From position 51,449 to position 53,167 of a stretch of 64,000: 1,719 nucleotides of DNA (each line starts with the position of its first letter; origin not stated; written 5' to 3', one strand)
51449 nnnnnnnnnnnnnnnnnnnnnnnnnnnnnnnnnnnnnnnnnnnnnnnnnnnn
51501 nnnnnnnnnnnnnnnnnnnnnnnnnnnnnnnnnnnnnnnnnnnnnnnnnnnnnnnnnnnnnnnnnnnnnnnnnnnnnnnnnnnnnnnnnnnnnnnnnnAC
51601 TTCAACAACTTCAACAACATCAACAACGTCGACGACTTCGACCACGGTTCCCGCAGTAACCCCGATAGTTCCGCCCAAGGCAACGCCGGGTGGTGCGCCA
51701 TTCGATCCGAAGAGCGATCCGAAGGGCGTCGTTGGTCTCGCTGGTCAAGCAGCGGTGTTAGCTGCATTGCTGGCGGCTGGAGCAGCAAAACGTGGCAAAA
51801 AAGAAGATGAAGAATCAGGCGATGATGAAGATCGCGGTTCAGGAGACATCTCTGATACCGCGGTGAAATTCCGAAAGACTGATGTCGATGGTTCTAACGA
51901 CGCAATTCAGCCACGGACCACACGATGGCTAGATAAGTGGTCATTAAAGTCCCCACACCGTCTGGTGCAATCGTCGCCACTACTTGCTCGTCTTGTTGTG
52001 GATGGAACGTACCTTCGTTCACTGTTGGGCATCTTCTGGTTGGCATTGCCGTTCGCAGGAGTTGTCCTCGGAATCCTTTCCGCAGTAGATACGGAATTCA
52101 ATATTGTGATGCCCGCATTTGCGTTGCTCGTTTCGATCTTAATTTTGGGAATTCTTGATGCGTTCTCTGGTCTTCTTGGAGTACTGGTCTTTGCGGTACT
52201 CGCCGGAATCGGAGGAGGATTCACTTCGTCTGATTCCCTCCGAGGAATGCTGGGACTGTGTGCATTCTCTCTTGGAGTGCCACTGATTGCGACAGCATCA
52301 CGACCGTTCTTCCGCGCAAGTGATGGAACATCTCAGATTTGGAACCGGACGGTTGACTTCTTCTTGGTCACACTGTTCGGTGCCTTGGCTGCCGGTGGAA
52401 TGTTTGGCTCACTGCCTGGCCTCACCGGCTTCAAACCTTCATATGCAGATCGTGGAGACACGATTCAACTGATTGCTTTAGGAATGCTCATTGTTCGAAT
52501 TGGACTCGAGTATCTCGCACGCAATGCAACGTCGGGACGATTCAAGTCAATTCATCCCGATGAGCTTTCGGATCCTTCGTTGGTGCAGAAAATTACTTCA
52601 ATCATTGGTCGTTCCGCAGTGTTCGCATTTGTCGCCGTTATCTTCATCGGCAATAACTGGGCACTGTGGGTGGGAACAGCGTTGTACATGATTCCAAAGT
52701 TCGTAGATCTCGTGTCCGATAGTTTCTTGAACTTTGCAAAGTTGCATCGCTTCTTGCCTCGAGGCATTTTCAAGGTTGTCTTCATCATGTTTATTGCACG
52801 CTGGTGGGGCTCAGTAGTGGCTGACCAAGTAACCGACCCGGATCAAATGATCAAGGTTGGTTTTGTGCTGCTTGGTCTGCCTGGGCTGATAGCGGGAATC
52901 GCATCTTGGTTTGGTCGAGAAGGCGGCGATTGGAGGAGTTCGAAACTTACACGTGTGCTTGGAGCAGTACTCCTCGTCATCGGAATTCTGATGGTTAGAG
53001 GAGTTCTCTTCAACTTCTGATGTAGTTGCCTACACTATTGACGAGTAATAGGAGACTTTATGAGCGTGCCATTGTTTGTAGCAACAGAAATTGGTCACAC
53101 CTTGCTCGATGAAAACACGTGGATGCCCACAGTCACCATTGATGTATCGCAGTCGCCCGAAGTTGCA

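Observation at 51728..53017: Giant adhesin-like protein ends in its own polytopic membrane domain instead of a sortase, lipobox or S-layer-type anchor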

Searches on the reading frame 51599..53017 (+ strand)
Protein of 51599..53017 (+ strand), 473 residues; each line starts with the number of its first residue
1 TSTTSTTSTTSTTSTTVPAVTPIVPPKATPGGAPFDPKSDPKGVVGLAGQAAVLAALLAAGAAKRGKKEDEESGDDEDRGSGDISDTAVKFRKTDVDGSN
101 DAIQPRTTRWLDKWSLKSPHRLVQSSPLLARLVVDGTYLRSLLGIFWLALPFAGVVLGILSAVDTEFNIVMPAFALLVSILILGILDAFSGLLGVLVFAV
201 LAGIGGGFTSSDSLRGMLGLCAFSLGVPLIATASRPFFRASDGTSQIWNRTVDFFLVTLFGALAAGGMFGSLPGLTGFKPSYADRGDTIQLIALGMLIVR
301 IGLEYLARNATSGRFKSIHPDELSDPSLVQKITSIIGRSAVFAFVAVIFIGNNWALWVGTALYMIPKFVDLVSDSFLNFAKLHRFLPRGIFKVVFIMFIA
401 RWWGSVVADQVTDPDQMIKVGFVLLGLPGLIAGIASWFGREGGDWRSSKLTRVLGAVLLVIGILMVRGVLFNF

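Call 7: search_protein_families(library=pfam, proteins=[window:51599-53017:+], max_evalue=1)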
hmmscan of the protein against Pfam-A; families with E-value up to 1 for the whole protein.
window:51599-53017:+ (473 aa): 0 families

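Call 8: search_protein_families(library=ncbifam, proteins=[window:51599-53017:+], max_evalue=1)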
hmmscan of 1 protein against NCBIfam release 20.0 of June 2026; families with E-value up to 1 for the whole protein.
window:51599-53017:+ (473 aa): 0 families

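Call 10: find_homologous_proteins(query=window:51785-53017:+, max_evalue=0.001)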
Query window:51785-53017:+ (411 aa): 88 proteins with E <= 0.001 among 8000 candidates.
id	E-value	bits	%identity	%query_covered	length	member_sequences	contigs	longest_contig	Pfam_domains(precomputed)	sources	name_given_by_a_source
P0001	1.0e-233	794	87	96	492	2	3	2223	-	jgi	jgi:hypothetical protein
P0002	1.9e-233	793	87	96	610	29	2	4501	-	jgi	jgi:hypothetical protein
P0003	2.2e-229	780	86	96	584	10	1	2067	-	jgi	jgi:hypothetical protein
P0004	2.1e-228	776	86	96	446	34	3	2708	-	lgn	-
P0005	2.0e-226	770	84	98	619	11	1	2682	-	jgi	jgi:hypothetical protein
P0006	5.8e-225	765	83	100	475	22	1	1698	-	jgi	jgi:hypothetical protein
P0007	3.9e-207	706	76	100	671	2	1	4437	-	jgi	jgi:hypothetical protein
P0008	2.6e-198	677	87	87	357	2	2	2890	-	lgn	-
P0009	2.2e-180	618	86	81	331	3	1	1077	-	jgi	jgi:hypothetical protein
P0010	3.1e-125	436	51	99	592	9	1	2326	-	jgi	jgi:hypothetical protein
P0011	4.2e-125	436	51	98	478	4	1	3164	-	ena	-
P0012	4.2e-124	433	51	99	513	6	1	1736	-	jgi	jgi:hypothetical protein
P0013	2.8e-122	427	49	99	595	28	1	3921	-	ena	-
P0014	7.7e-120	419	49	94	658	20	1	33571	-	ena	-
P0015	3.2e-119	417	49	96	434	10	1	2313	-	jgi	jgi:hypothetical protein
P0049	1.1e-111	392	48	97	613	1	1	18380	-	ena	-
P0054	2.0e-110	388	45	96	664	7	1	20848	-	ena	-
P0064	2.8e-105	371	48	89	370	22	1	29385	-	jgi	jgi:hypothetical protein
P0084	2.6e-55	206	35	92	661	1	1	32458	-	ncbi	ncbi:MAG TPA: hypothetical protein VGL20_08100, partial [Candidatus Dormibacteraeota bacterium]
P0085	1.0e-50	191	38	76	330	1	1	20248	-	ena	-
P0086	1.9e-45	174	32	80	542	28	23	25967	-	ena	-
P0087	7.5e-44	168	33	78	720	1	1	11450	-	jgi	jgi:hypothetical protein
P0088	1.1e-31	128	27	84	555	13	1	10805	-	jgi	-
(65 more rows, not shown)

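Call 15: find_encoding_contigs(protein=P0088, flank=6000, max_places=3)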
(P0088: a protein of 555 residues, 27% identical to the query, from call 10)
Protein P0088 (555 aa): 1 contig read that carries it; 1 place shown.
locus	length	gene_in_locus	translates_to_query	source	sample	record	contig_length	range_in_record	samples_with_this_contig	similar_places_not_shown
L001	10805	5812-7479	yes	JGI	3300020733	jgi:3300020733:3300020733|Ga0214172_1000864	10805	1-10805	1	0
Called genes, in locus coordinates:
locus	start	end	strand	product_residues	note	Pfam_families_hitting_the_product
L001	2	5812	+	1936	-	?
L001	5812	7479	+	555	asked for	-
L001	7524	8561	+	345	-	-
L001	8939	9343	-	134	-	PF03006:HlyIII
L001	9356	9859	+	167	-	-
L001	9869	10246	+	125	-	PF00164:Ribosom_S12_S23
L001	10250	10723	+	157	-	PF00177:Ribosomal_S7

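Call 16: find_encoding_contigs(protein=P0086, flank=6000, max_places=3)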
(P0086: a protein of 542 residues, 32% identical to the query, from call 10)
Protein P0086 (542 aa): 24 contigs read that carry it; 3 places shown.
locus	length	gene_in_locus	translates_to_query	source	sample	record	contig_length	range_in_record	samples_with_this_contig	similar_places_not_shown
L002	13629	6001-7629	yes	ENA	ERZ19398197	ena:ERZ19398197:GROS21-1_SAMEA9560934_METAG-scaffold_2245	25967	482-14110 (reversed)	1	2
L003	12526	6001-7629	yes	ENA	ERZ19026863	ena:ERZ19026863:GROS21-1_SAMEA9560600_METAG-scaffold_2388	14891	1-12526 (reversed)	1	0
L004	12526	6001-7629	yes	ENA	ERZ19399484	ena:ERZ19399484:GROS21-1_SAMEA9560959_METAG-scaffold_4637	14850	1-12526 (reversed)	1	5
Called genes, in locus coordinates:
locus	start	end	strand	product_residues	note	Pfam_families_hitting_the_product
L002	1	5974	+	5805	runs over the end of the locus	PF09479:Flg_new (weak), PF13385:Laminin_G_3, PF13385:Laminin_G_3, PF10282:Lactonase (weak), PF09479:Flg_new, PF21722:Gly_rich_2, PF09479:Flg_new, PF00041:fn3, +4 more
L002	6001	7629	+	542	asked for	-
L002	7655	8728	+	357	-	-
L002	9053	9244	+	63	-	-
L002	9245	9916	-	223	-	PF03006:HlyIII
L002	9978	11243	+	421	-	PF21722:Gly_rich_2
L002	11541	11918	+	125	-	PF00164:Ribosom_S12_S23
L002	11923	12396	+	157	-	PF00177:Ribosomal_S7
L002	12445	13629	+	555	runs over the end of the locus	?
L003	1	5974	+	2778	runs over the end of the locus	?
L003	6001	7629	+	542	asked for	-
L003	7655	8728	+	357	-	-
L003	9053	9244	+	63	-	-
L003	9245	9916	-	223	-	PF03006:HlyIII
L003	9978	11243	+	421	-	PF21722:Gly_rich_2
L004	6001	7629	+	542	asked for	-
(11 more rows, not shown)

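Call 18: find_encoding_contigs(protein=P0014, flank=10000, max_places=2)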
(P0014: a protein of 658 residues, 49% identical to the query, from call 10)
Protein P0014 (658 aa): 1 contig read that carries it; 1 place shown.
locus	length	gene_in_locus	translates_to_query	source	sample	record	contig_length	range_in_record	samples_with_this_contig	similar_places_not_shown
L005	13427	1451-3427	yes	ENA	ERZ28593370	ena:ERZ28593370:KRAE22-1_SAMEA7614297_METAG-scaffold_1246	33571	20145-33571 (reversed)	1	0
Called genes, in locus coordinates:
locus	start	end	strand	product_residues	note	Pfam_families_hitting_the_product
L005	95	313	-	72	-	-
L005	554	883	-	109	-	-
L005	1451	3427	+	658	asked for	-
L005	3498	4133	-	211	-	PF14681:UPRTase, PF00156:Pribosyltran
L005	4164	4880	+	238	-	-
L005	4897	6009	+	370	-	PF02746:MR_MLE_N, PF26685:DUF8230_C, PF13378:MR_MLE_C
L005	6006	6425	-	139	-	PF01243:PNPOx_N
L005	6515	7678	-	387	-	PF00155:Aminotran_1_2, PF00266:Aminotran_5, PF01053:Cys_Met_Meta_PP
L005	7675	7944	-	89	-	-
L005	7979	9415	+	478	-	PF05697:Trigger_N, PF05698:Trigger_C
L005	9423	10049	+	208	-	PF00574:CLP_protease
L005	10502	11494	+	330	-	PF00004:AAA, PF07724:AAA_2, PF07728:AAA_5 (weak), PF10431:ClpB_D2-small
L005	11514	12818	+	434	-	PF08245:Mur_ligase_M, PF02875:Mur_ligase_C, PF27239:FOL3_C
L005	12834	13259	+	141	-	PF00334:NDK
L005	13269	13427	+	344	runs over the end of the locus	PF00022:Actin, PF06723:MreB_Mbl, PF00012:HSP70, PF14450:FtsA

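Call 19: find_encoding_contigs(protein=P0064, flank=10000, max_places=2)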
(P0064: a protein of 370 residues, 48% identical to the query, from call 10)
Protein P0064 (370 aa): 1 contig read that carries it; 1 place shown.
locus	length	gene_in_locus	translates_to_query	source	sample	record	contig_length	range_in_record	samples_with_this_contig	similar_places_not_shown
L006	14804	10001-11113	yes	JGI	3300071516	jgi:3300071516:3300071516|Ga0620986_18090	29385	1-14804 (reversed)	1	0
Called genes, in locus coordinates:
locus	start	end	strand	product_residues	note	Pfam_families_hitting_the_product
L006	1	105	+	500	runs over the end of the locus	PF12810:ALK_LTK_GRD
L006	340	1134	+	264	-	-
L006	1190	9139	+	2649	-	PF19078:Big_12, PF17936:Big_6 (weak), PF19077:Big_13, PF13750:Big_3_3 (weak), PF19077:Big_13, PF17936:Big_6, PF19077:Big_13, PF17936:Big_6, +1 more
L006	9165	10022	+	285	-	-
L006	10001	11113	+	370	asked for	-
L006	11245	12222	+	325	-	PF01391:Collagen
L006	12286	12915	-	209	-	PF00440:TetR_N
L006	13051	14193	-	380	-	PF09587:PGA_cap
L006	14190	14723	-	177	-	PF10604:Polyketide_cyc2 (weak)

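Call 25: search_solved_structures(query=A1, max_evalue=10)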
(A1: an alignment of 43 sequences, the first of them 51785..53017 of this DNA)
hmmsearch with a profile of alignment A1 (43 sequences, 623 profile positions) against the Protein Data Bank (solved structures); distinct sequences matched with E-value up to 10: 4.
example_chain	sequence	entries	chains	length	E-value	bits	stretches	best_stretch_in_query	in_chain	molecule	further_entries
8vse_A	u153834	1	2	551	0.36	12.3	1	65-163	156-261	Receptor-type tyrosine-protein phosphatase C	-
6spd_S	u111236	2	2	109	1.1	10.7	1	198-274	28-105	50S ribosomal protein L22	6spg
6spb_S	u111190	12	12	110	1.1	10.7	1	198-274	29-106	50S ribosomal protein L22 | Large ribosomal subunit protein uL22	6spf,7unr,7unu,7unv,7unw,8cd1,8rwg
6nz0_Z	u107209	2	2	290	2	9.8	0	120-163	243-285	Dyslexia-associated protein KIAA0319-like protein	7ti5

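Call 30: find_encoding_contigs(protein=P0049, flank=10000, max_places=2)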
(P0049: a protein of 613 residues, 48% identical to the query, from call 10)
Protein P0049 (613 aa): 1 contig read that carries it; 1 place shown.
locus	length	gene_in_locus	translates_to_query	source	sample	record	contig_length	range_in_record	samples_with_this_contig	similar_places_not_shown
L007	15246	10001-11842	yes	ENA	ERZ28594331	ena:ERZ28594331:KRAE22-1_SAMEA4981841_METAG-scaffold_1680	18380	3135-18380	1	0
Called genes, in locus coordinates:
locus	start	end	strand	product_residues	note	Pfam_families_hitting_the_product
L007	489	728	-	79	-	-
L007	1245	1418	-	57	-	-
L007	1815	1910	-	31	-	-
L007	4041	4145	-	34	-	-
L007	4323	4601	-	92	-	-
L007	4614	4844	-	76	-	-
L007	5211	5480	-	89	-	-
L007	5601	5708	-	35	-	-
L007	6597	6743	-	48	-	-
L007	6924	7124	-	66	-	-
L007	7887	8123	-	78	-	-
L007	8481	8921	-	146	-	-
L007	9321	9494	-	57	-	-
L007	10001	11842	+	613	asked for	-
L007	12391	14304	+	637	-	PF00753:Lactamase_B, PF14863:Alkyl_sulf_dimr, PF14864:Alkyl_sulf_C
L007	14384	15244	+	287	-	?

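Call 31: find_encoding_contigs(protein=P0054, flank=10000, max_places=2)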
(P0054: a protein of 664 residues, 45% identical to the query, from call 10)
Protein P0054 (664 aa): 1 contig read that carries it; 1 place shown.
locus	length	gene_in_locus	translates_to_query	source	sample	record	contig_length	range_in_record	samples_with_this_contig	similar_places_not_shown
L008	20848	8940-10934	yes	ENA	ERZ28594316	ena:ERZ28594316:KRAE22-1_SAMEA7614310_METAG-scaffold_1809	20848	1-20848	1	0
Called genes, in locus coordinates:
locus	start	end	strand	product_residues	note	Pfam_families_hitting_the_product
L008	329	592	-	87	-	-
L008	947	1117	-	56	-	-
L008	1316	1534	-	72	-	-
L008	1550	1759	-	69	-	-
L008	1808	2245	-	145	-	-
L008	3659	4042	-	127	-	-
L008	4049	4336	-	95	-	-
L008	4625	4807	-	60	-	-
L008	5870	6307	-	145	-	-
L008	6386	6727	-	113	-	-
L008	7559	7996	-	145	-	-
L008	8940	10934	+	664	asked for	-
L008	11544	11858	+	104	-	-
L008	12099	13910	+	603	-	PF00743:FMO-like (faint), PF07992:Pyr_redox_2, PF13450:NAD_binding_8, PF13738:Pyr_redox_3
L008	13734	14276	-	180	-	-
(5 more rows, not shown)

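Call 35: find_related_loci(query=A1, collection=genome_contigs, flank=10000)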
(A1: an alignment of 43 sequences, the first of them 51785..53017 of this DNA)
Query A1 (411 aa) in genome_contigs; peptide patterns used: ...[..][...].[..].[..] (x = any residue, [..] = any of these).
54 stretches matched a pattern; 49 encode a relative of the query (tblastn E <= 1e-3); 49 distinct loci.
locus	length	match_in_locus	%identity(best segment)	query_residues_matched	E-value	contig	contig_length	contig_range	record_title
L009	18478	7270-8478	86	9-411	0e+0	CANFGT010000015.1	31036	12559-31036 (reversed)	MAG: Acidimicrobiaceae bacterium isolate Jr-14may18-92 genome assembly, contig: Jr-14may18-C2255, whole genome shotgun s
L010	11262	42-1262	83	5-411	0e+0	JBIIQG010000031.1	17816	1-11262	MAG: Ilumatobacteraceae bacterium isolate ME2003-07-11_3300042290_group2_bin162 Rohwer_bin51_scaffold_615_c2, whole geno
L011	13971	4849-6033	88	17-411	0e+0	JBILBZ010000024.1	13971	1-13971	MAG: Ilumatobacteraceae bacterium isolate ME2016-06-13_3300042447_group7_bin3 Rohwer_bin72_scaffold_1701_c1, whole genom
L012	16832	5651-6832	82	18-411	0e+0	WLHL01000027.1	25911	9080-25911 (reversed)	MAG: Actinomycetota bacterium isolate UFOp-RE-4nov15-221 RE-4nov15-221-c27, whole genome shotgun sequence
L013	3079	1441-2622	82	18-411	0e+0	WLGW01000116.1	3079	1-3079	MAG: Actinomycetota bacterium isolate UFOp-RE-27jun17-67 RE-27jun17-67-c116, whole genome shotgun sequence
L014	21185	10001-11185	79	17-411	0e+0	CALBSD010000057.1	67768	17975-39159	MAG TPA_asm: uncultured actinobacterium isolate SRR6231140_bin.7_CONCOCT_v1.1_MAG genome assembly, contig: ERZ650263.173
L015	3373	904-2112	51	5-408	1e-137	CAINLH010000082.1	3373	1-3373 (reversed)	MAG: uncultured Acidimicrobium sp. isolate Erken-D10_bin-0455 genome assembly, contig: bin-0455:082/367, whole genome sh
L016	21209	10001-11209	51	5-408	3e-130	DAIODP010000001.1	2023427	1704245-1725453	MAG TPA_asm: Ilumatobacteraceae bacterium isolate CTOTU2216 NODE_1_length_2023427_cov_21.624439, whole genome shotgun se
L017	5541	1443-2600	49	19-404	2e-126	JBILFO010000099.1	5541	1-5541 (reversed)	MAG: Ilumatobacteraceae bacterium isolate ME2016-08-30_3300044843_group7_bin109 Rohwer_bin45_scaffold_16840_c1, whole ge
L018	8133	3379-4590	51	5-411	2e-118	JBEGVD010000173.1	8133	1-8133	MAG: Actinomycetota bacterium isolate riogrande_2019_sw_WHONDRS-S19S_0066_B_bin.117 scaffold_1124683, whole genome shotg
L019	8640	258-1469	50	5-411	2e-118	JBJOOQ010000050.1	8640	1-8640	MAG: Actinomycetota bacterium isolate umpqua_2019_sw_WHONDRS-S19S_0079_F_bin.9 scaffold_1834, whole genome shotgun seque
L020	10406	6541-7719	47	20-410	2e-116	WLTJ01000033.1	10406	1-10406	MAG: Actinomycetota bacterium isolate UFOp-RH-9nov16-395 RH-9nov16-395-c33, whole genome shotgun sequence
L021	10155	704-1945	48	1-409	3e-116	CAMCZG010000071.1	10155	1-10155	MAG: Bifidobacterium breve isolate ME-08apr19-267 genome assembly, contig: ME-08apr19-C14424, whole genome shotgun seque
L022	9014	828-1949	49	22-396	3e-115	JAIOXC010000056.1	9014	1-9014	MAG: Ilumatobacteraceae bacterium isolate Tobar12.5m-G6 Tobar12-5m-C4867, whole genome shotgun sequence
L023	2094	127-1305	48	15-407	6e-122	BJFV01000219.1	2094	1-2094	Actinomycetes bacterium LBMAG_Actinobacteria_epi.bin5_acIV DNA, sequence219, whole genome shotgun sequence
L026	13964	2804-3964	49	18-404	3e-114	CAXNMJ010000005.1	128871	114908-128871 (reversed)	MAG: Ilumatobacteraceae bacterium isolate ZE-03apr19-LR-44 genome assembly, contig: ZE-03apr19-LR-C269, whole genome sho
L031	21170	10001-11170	49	15-404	1e-110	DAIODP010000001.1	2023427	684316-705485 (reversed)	MAG TPA_asm: Ilumatobacteraceae bacterium isolate CTOTU2216 NODE_1_length_2023427_cov_21.624439, whole genome shotgun se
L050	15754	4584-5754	44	19-407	3e-76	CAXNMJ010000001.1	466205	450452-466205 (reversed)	MAG: Ilumatobacteraceae bacterium isolate ZE-03apr19-LR-44 genome assembly, contig: ZE-03apr19-LR-C20, whole genome shot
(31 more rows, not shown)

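Call 37: search_protein_representatives(alignment_id=A1)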
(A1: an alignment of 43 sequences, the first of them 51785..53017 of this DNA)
Query: 43 sequences, 623 profile positions. Proteins with E-value up to 0.001 (for the whole library): 5292; up to 1e-10: 1699; up to 1e-30: 569. The best 150 are listed.
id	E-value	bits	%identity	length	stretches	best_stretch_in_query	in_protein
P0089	9.3e-261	883.1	-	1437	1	24-622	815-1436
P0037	5.7e-249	844.1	-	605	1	22-622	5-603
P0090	5.3e-241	817.8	-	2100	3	17-622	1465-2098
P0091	4.9e-237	804.7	-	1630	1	5-617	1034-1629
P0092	1.2e-236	803.4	-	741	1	12-622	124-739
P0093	4.9e-227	771.7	-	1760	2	17-622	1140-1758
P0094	4.0e-219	745.5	-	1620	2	83-622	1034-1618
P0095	7.5e-204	695.1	-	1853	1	20-622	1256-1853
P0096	1.1e-185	635.1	-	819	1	19-622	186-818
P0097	3.0e-183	627.0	-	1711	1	17-621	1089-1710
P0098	3.2e-183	627.0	-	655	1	10-621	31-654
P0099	1.2e-182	625.0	-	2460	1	17-622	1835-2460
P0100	3.0e-177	607.2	-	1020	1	8-622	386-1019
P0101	4.3e-175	600.1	-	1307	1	17-622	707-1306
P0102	6.4e-175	599.5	-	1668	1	17-622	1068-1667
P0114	8.7e-153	526.4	-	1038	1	85-617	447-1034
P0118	3.3e-147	508.0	-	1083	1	87-621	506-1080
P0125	6.3e-141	487.2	-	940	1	136-622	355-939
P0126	9.9e-141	486.6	-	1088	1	86-621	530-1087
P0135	2.3e-136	472.2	-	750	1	84-621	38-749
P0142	1.1e-134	466.6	-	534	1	109-617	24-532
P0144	3.7e-134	464.9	-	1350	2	187-618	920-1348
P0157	1.2e-130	453.3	-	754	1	137-622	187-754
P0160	4.4e-130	451.4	-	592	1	111-618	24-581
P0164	6.2e-129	447.6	-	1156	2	199-621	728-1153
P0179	1.3e-125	436.7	-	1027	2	223-622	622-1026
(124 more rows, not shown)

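Call 44: search_protein_families(library=pfam, alignment_id=A1, max_evalue=0.1)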
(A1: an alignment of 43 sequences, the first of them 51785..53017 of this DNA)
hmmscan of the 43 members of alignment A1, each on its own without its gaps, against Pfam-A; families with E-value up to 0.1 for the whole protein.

A. member 1, window:51785-53017:+ (411 aa): 0 families

B. families by the number of members that match (of 43 scanned): 13 families
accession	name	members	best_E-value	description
PF15029.11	TMEM174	10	0.0018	Transmembrane protein 174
PF20611.3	DUF6801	2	0.0036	Family of unknown function (DUF6801)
PF17957.7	Big_7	2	0.026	Bacterial Ig domain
PF08019.17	EptA_B_N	1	0.0042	Phosphoethanolamine transferase EptA/EptB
PF23619.1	Ig_VWA7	1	0.027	VWA7 Ig-like domain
PF25641.1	Head_fiber_dimeric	1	0.032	Head fiber dimeric protein-like domain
PF08070.16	DTHCT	1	0.039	DTHCT (NUC029) region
PF00041.27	fn3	1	0.059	Fibronectin type III domain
PF24838.2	8xMP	1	0.076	Octameric membrane protein family (8xMP)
PF19077.6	Big_13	1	0.087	Bacterial Ig-like domain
PF09599.15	IpaC_SipC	1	0.088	Salmonella-Shigella invasin protein C (IpaC_SipC)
PF01156.24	IU_nuc_hydro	1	0.095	Inosine-uridine preferring nucleoside hydrolase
PF06208.17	BDV_G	1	0.096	Borna disease virus G protein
